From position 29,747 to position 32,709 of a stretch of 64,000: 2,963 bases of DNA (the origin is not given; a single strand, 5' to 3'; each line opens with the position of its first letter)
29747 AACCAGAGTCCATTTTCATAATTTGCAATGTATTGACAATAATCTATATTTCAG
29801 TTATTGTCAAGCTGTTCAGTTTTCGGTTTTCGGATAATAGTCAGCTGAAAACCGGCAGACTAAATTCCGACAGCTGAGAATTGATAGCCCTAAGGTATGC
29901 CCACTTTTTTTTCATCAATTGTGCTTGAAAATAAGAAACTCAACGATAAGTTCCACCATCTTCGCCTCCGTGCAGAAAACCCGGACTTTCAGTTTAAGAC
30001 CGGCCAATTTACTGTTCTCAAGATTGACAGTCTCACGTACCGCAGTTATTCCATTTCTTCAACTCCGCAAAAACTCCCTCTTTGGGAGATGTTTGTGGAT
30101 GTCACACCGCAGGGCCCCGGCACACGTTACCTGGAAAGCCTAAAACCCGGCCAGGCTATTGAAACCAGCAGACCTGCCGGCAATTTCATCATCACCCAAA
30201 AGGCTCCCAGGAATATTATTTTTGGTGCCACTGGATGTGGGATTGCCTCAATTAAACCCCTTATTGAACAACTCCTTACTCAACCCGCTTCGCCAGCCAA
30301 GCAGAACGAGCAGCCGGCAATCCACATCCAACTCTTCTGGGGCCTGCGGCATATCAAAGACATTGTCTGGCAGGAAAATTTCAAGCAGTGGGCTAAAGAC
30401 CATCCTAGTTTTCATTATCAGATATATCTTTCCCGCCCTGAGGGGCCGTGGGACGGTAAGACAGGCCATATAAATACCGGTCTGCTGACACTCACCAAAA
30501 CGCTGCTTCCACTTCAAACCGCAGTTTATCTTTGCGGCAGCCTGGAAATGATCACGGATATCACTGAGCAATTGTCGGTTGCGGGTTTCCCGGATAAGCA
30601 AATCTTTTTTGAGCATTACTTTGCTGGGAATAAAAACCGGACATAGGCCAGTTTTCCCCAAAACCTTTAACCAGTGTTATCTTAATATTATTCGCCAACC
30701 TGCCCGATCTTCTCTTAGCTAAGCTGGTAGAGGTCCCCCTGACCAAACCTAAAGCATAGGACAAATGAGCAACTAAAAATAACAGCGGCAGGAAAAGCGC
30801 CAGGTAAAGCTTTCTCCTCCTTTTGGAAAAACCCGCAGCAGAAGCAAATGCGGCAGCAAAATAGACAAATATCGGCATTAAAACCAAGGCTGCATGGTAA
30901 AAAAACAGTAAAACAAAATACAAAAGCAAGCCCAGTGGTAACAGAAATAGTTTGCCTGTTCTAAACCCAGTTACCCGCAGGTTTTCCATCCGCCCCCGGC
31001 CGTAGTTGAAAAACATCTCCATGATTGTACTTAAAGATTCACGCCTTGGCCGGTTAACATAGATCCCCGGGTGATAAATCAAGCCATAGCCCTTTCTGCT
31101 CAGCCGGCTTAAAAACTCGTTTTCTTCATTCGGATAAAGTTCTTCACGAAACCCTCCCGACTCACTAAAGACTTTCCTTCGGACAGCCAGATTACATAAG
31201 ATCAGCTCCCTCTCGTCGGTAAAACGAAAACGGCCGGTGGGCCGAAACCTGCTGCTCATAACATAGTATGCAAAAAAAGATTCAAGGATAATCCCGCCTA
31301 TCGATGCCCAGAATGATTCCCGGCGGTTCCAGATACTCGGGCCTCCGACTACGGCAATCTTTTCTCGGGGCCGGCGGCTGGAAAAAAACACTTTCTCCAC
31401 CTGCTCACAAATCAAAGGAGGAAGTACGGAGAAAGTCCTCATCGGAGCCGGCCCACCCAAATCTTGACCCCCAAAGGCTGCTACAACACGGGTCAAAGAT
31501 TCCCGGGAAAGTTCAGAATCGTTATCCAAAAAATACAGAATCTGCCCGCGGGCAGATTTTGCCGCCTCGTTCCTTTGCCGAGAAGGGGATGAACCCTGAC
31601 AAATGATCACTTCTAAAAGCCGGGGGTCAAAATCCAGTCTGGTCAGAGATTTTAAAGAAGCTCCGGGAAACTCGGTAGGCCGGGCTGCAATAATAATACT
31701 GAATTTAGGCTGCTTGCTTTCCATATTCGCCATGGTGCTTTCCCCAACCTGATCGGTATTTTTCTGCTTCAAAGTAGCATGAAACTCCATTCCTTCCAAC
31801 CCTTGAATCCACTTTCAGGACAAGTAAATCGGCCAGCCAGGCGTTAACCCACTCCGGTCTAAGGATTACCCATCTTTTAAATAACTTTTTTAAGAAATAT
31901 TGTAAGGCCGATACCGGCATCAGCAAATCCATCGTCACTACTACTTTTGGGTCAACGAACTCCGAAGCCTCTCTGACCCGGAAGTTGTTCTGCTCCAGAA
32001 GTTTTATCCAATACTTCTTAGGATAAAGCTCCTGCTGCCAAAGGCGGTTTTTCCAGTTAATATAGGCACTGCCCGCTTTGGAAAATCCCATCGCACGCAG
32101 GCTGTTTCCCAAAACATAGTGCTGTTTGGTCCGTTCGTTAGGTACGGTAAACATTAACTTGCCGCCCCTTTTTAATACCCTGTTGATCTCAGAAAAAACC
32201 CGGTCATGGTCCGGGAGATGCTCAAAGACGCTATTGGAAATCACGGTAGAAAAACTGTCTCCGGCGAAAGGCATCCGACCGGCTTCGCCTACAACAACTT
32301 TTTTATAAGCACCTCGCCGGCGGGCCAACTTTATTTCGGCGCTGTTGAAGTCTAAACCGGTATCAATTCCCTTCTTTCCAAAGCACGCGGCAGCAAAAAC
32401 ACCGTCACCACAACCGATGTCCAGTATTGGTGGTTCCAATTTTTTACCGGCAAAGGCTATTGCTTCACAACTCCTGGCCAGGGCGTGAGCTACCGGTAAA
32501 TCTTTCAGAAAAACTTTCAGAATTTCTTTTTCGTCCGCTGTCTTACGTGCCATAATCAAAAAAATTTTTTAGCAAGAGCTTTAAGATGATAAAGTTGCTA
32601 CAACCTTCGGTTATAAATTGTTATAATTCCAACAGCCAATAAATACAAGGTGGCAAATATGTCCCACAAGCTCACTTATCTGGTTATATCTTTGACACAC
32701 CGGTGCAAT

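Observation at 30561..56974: Envelope-glycan island with four radical-SAM enzymes (three B12-binding class B), three methyltransferases, an epimerase and seven or more GT-C-like membrane transferases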

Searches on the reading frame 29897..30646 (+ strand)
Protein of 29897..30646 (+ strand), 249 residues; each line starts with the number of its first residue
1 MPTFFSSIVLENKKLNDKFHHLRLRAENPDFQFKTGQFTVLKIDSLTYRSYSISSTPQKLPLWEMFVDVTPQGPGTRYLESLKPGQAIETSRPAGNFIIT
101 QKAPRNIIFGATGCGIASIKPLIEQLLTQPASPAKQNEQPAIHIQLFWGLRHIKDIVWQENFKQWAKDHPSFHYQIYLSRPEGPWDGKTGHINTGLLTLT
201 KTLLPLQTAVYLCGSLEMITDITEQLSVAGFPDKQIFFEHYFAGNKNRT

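Call 3: search_protein_families(library=pfam, proteins=[window:29897-30646:+], max_evalue=0.01)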
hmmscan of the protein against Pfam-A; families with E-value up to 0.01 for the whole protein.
window:29897-30646:+ (249 aa): 2 families
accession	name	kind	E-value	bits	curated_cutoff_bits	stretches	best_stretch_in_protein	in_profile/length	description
PF00175.26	NAD_binding_1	-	5.4e-14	53.2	22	1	111-222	3-107/109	Oxidoreductase NAD-binding domain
PF00970.30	FAD_binding_6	-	1.1e-08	35.8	21.1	1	19-97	16-97/99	Oxidoreductase FAD-binding domain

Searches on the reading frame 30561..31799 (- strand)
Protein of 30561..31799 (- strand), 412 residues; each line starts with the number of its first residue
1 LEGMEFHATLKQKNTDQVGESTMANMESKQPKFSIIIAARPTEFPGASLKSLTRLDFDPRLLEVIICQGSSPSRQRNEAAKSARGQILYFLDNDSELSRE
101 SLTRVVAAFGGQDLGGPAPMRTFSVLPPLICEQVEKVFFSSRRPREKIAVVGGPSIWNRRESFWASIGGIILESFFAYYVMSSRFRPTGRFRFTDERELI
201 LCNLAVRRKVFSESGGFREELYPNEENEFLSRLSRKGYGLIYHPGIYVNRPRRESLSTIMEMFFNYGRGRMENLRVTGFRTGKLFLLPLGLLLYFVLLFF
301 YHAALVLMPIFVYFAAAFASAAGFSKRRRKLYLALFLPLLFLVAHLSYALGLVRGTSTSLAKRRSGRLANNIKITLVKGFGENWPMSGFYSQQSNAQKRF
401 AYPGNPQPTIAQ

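Call 3: search_protein_families(library=pfam, proteins=[window:30561-31799:-], max_evalue=0.01)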
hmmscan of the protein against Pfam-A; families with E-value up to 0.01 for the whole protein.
window:30561-31799:- (412 aa): 4 families
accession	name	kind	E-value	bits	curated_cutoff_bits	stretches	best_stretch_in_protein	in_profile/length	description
PF00535.33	Glycos_transf_2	-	7.6e-06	26.4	23.3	1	69-114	63-108/168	Glycosyl transferase family 2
PF13632.12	Glyco_trans_2_3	-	2.7e-05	24.5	27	1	125-315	10-196/198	Glycosyl transferase family group 2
PF10111.15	Glyco_tranf_2_2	-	0.0018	18.3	27.3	0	203-236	167-202/276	Glycosyltransferase like family 2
PF10688.14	Imp-YgjV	-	0.0045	17.2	23.5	0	122-186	90-154/159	Bacterial inner membrane protein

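Call 8: search_protein_families(library=ncbifam, proteins=[window:30561-31799:-], max_evalue=0.001)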
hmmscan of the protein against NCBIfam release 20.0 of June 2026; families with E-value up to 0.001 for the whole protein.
window:30561-31799:- (412 aa): 3 families
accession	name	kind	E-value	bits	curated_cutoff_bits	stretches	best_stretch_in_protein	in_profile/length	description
TIGR03965.1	mycofact_glyco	equivalog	7.3e-13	48.2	280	1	201-270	231-300/467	mycofactocin biosynthesis glycosyltransferase MftF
TIGR04283.1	glyco_like_mftF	equivalog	4.7e-08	32.9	182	0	65-109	54-97/221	TIGR04283 family arsenosugar biosynthesis glycosyltransferase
NF041875.1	EPS_EpsD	equivalog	6e-08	32.4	370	1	197-268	153-225/325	exopolysaccharide biosynthesis glycosyltransferase EpsD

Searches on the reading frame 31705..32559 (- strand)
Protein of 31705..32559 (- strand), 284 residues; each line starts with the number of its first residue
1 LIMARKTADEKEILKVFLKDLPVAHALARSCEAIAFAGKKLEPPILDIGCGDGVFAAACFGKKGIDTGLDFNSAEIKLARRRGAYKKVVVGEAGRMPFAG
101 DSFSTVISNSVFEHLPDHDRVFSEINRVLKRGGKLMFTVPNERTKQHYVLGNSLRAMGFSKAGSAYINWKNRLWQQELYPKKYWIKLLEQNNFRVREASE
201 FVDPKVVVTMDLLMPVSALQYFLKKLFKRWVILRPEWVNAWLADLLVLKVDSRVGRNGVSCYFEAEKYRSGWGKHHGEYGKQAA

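Call 3: search_protein_families(library=pfam, proteins=[window:31705-32559:-], max_evalue=0.01)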
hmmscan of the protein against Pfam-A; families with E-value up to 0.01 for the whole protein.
window:31705-32559:- (284 aa): 10 families
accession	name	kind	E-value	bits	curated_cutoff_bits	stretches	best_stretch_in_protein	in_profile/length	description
PF08241.18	Methyltransf_11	-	1.4e-20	74.1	21.2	1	46-137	1-95/95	Methyltransferase domain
PF13649.12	Methyltransf_25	-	7e-16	59.1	27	1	45-133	1-97/97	Methyltransferase domain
PF13489.12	Methyltransf_23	-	1.8e-15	57.5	27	1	30-197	9-163/164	Methyltransferase domain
PF13847.12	Methyltransf_31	-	4.4e-15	56.1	27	1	44-145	6-117/145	Methyltransferase domain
PF08242.18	Methyltransf_12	-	1.9e-11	45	30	1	46-135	1-98/98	Methyltransferase domain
PF01209.24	Ubie_methyltran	-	1.1e-06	28.6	20.1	1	35-136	41-150/233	ubiE/COQ5 methyltransferase family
PF03141.22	Methyltransf_29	-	1.8e-05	24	23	1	44-145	120-225/506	Putative S-adenosyl-L-methionine-dependent methyltransferase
PF05175.20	MTS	-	0.00021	21.4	23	1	43-157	33-157/170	Methyltransferase small domain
PF05148.21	Methyltransf_8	-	0.0006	20.2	27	1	42-163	73-182/219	Hypothetical methyltransferase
PF07021.18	MetW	-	0.0008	19.5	21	1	45-141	17-111/193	Methionine biosynthesis protein MetW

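Call 8: search_protein_families(library=ncbifam, proteins=[window:31705-32559:-], max_evalue=0.001)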
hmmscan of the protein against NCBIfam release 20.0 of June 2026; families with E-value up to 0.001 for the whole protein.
window:31705-32559:- (284 aa): 28 families (the best 25 are shown)
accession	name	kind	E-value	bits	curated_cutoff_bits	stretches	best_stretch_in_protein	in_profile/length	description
NF045667.1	MTase_DVU1556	equivalog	1.3e-17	64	155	1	32-196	13-163/213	DVU_1556 family methyltransferase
NF047649.1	MTase_UXPK_star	exception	2.1e-15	56.5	460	1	36-137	70-181/283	methyltransferase/UXPK-star double selenoprotein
NF041536.1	ArsM_DUF2284_UU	exception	4.7e-14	51.6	575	1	44-138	79-181/459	arsenite methyltransferase/DUF2284 domain selenoprotein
TIGR02072.1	BioC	equivalog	1.5e-13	51.1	184.95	1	42-142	35-137/244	malonyl-ACP O-methyltransferase BioC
NF008823.0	PRK11873.1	subfamily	7.9e-13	48.5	263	1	44-136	80-180/272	arsenite methyltransferase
NF045825.1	FAmtase_mtf2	equivalog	7.3e-12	45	400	1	45-139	62-160/248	fatty-acid O-methyltransferase Mtf2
NF041537.1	ArsM_AhpD_UU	exception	7.7e-12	44.6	510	1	45-137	80-180/345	arsenite methyltransferase/AhpD domain selenoprotein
NF045823.1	PthPhpthDimycoMt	equivalog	1.6e-11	43.9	300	1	45-138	70-167/256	phthiotriol/phenolphthiotriol dimycocerosates methyltransferase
NF043040.1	corrin_prot_MT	hypoth_equivalog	7.6e-10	38.6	180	1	33-136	33-146/216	corrinoid protein-associated methyltransferase CpaM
NF041675.1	sarc_dimgly_tmase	equivalog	2.7e-09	37.4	550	1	22-141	45-173/278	sarcosine/dimethylglycine N-methyltransferase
TIGR01934.1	MenG_MenH_UbiE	subfamily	5.8e-09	35.6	158.35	1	34-137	32-141/223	ubiquinone/menaquinone biosynthesis methyltransferase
TIGR01983.1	UbiG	equivalog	8.8e-09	35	102.95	1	43-145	51-159/228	bifunctional 2-polyprenyl-6-hydroxyphenol methylase/3-demethylubiquinol 3-O-methyltransferase UbiG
NF007610.0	PRK10258.1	equivalog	1.6e-08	34.2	342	1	38-139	39-140/251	malonyl-ACP O-methyltransferase BioC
NF001243.0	PRK00216.1-4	equivalog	1.9e-08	34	235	1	45-136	51-150/237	demethylmenaquinone methyltransferase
NF001244.0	PRK00216.1-5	equivalog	8e-08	31.9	216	1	33-137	40-153/236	bifunctional demethylmenaquinone methyltransferase/2-methoxy-6-polyprenyl-1,4-benzoquinol methylase UbiE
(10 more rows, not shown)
